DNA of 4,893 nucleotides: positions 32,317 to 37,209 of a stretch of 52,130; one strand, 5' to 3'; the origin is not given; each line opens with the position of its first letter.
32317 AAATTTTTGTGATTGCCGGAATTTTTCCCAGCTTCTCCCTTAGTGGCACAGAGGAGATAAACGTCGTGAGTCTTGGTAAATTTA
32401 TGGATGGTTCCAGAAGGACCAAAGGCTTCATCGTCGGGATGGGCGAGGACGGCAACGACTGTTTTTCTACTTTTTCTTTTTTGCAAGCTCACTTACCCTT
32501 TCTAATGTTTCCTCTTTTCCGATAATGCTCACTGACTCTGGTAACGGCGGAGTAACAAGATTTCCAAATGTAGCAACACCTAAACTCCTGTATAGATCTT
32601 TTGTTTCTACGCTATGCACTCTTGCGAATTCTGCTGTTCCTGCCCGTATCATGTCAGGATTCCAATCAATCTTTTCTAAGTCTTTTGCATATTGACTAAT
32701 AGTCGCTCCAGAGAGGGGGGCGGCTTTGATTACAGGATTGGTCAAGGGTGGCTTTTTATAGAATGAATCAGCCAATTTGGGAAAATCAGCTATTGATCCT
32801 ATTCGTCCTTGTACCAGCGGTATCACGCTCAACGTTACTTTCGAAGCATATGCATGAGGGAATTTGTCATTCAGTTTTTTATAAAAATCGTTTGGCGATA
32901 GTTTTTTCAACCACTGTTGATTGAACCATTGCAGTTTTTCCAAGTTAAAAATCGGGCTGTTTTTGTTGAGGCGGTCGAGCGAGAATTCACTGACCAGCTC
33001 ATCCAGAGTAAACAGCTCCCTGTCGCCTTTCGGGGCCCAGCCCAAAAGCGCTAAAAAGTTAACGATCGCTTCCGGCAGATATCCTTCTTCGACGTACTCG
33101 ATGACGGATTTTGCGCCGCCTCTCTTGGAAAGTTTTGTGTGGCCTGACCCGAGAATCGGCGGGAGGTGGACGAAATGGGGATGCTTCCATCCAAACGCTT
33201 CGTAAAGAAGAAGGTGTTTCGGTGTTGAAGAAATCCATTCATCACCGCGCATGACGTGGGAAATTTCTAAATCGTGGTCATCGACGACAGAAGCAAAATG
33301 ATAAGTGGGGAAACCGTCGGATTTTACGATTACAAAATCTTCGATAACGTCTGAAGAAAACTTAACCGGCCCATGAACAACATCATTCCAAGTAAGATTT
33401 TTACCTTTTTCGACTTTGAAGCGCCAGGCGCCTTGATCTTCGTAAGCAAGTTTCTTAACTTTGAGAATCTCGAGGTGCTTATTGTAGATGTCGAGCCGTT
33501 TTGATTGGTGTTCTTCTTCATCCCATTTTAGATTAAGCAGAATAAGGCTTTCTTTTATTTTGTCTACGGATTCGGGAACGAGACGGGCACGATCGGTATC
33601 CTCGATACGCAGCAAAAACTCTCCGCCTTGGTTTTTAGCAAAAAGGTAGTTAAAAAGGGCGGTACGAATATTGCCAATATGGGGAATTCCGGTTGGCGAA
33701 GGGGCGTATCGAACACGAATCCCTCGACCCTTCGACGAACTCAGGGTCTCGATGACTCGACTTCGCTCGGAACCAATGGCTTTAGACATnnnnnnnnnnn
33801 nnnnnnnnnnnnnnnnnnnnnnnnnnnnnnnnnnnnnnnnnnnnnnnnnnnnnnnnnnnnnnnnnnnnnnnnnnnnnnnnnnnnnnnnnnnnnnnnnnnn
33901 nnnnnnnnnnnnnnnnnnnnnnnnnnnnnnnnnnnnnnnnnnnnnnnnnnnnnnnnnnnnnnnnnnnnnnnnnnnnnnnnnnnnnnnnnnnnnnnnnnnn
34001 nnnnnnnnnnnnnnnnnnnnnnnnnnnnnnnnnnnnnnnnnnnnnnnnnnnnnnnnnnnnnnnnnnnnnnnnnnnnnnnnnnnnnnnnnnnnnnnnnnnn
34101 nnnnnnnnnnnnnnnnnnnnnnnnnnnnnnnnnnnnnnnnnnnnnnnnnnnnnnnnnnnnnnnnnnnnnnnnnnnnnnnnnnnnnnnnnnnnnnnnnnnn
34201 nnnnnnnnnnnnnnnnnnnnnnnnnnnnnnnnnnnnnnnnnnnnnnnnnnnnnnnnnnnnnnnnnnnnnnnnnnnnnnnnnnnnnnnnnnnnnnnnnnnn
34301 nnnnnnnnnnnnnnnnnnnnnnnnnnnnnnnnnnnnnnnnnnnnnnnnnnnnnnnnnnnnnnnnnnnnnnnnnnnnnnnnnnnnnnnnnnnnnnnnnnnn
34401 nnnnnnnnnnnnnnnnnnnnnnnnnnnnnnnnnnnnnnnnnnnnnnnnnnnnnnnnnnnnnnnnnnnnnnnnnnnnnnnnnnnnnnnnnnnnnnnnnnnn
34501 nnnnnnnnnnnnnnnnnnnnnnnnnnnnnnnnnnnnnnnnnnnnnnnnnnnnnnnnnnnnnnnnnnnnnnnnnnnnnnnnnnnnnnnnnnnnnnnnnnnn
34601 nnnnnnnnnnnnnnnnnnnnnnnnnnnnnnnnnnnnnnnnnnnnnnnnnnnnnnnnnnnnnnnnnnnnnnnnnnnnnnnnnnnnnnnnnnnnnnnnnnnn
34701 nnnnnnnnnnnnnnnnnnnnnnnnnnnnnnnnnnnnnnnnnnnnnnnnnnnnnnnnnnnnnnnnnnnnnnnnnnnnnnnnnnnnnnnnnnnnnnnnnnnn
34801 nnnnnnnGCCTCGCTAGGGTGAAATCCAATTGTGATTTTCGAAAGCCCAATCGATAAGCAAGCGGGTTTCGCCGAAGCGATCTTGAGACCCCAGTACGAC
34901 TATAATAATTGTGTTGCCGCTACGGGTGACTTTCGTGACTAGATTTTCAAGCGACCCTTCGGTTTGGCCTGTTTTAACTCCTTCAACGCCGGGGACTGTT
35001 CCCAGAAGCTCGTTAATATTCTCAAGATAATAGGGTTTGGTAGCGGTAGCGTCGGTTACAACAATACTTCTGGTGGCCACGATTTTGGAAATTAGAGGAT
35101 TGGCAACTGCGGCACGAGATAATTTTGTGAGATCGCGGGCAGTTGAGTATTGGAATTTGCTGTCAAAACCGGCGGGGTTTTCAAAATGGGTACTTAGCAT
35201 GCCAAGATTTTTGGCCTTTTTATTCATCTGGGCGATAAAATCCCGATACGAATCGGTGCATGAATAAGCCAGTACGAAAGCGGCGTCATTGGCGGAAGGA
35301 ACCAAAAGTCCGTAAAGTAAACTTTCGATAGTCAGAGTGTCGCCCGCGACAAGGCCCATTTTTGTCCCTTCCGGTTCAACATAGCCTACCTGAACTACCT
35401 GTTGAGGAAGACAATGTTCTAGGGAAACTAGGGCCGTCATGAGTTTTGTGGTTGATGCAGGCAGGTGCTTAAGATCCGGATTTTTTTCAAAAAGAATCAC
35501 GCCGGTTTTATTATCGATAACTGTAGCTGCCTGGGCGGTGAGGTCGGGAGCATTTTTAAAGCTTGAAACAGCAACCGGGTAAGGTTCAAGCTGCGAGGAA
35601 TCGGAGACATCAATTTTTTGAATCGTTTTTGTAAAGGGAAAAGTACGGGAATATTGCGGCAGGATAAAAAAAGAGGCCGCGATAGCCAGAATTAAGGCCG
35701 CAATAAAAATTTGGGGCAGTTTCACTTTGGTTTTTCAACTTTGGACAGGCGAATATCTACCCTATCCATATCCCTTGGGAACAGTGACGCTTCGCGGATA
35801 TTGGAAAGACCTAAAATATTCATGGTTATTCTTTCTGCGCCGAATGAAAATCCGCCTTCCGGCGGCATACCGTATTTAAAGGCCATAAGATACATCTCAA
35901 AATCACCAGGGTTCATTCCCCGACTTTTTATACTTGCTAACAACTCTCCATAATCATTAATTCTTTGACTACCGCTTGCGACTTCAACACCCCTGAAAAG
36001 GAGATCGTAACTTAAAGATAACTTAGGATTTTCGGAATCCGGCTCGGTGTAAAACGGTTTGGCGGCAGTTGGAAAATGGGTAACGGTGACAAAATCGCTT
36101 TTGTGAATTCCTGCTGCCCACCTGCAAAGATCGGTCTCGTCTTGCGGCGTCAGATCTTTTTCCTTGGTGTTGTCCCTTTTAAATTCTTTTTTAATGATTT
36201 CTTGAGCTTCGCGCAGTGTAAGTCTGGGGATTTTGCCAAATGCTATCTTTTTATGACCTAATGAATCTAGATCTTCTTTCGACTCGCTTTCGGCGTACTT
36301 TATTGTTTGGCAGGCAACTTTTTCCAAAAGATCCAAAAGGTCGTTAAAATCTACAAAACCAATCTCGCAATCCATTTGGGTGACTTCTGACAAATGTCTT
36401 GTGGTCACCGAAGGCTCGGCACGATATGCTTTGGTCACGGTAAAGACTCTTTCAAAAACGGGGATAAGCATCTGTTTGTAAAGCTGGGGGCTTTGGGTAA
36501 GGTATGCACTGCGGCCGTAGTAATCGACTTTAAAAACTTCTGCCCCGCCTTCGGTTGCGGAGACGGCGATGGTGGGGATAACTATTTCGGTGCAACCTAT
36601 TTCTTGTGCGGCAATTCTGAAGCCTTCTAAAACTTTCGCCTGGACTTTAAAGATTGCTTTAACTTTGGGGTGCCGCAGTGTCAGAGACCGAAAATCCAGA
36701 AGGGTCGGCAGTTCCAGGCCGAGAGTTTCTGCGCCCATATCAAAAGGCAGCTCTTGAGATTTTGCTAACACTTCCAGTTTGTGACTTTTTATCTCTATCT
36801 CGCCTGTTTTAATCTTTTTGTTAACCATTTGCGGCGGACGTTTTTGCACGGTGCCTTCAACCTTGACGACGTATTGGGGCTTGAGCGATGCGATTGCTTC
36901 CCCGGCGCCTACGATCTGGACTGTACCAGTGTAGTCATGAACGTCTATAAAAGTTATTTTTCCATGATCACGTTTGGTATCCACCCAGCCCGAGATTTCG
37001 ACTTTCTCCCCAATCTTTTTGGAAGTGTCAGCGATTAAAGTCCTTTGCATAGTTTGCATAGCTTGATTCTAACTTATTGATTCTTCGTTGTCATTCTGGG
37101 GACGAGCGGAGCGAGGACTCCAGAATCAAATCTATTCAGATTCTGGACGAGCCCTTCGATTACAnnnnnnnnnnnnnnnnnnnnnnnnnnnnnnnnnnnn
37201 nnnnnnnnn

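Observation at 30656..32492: MshC-like cysteine ligase without an anticodon-binding domain, overlapped with a PIG-L/LmbE deacetylase: thiol-cofactor module or minimal CysRS?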

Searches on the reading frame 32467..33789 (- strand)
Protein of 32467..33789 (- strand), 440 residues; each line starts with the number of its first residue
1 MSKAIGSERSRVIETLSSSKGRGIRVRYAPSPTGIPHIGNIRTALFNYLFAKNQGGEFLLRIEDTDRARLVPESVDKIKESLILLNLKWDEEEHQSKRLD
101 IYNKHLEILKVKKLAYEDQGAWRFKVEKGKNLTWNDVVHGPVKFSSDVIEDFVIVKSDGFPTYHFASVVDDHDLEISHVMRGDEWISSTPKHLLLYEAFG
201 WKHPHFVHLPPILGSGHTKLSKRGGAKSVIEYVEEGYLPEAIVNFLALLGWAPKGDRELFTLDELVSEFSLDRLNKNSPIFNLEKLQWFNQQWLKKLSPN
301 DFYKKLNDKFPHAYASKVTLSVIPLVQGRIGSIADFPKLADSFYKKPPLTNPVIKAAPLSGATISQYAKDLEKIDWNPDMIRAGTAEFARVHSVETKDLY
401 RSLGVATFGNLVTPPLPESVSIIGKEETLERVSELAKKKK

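Call 4: search_protein_families(library=ncbifam, proteins=[window:32467-33789:-], max_evalue=0.001)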
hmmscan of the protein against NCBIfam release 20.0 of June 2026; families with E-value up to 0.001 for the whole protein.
window:32467-33789:- (440 aa): 10 families
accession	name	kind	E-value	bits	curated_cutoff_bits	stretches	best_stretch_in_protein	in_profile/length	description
TIGR00464.1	gltX_bact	equivalog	2.7e-125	418.9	289.95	2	114-434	136-465/470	glutamate--tRNA ligase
TIGR03838.1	queuosine_YadB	equivalog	6.4e-56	189.7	276.7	2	118-254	128-260/272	tRNA glutamyl-Q(34) synthetase GluQRS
NF004314.0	PRK05710.1-3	equivalog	3.9e-51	174.2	256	2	26-117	9-101/297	tRNA glutamyl-Q(34) synthetase GluQRS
NF004315.1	PRK05710.1-4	equivalog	8.5e-51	173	250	2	27-117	2-93/274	tRNA glutamyl-Q(34) synthetase GluQRS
NF004313.0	PRK05710.1-2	equivalog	3.7e-40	137.9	380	2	25-116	6-98/299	tRNA glutamyl-Q(34) synthetase GluQRS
NF003169.0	PRK04156.1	equivalog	2.1e-38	132.3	516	2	9-119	87-199/567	glutamate--tRNA ligase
NF004312.0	PRK05710.1-1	equivalog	9.9e-35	120.4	453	2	131-230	147-247/306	tRNA glutamyl-Q(34) synthetase GluQRS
TIGR00463.1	gltX_arch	equivalog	6e-28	97.7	401.75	2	15-117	85-187/560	glutamate--tRNA ligase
NF011291.0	PRK14703.1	equivalog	4.4e-10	38.5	681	1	14-116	22-125/769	glutamine--tRNA ligase/YqeY domain fusion protein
TIGR00440.1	glnS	equivalog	1.1e-08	34.5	425.8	1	24-119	1-97/524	glutamine--tRNA ligase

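Call 5: search_protein_families(library=pfam, proteins=[window:32467-33789:-], max_evalue=0.01)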
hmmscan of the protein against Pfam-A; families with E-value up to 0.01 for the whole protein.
window:32467-33789:- (440 aa): 2 families
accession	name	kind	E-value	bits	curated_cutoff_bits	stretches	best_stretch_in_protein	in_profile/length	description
PF00749.27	tRNA-synt_1c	-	7.5e-83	278.5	23.4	2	122-288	146-314/314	tRNA synthetases class I (E and Q), catalytic domain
PF19269.4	Anticodon_2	-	7.4e-16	59.3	23.6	1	288-434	8-139/141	Anticodon binding domain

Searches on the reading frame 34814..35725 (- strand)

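Call 77: search_protein_families(library=pfam, proteins=[window:34814-35725:-], max_evalue=0.00001)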
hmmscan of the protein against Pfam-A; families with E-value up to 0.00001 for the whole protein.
window:34814-35725:- (303 aa): 1 family
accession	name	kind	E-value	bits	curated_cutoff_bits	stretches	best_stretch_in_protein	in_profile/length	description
PF00768.25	Peptidase_S11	-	7.1e-47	160.3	27.6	1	58-281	6-238/239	D-alanyl-D-alanine carboxypeptidase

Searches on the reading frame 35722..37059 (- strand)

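Call 77: search_protein_families(library=pfam, proteins=[window:35722-37059:-], max_evalue=0.00001)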
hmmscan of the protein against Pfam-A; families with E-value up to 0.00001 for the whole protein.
window:35722-37059:- (445 aa): 2 families
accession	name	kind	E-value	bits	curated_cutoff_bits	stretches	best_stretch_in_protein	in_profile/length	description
PF00152.25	tRNA-synt_2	-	3.2e-74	250.2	25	1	119-430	4-307/308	tRNA synthetases class II (D, K and N)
PF01336.31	tRNA_anti-codon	-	1.6e-13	50.8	27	1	20-98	1-75/75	OB-fold nucleic acid binding domain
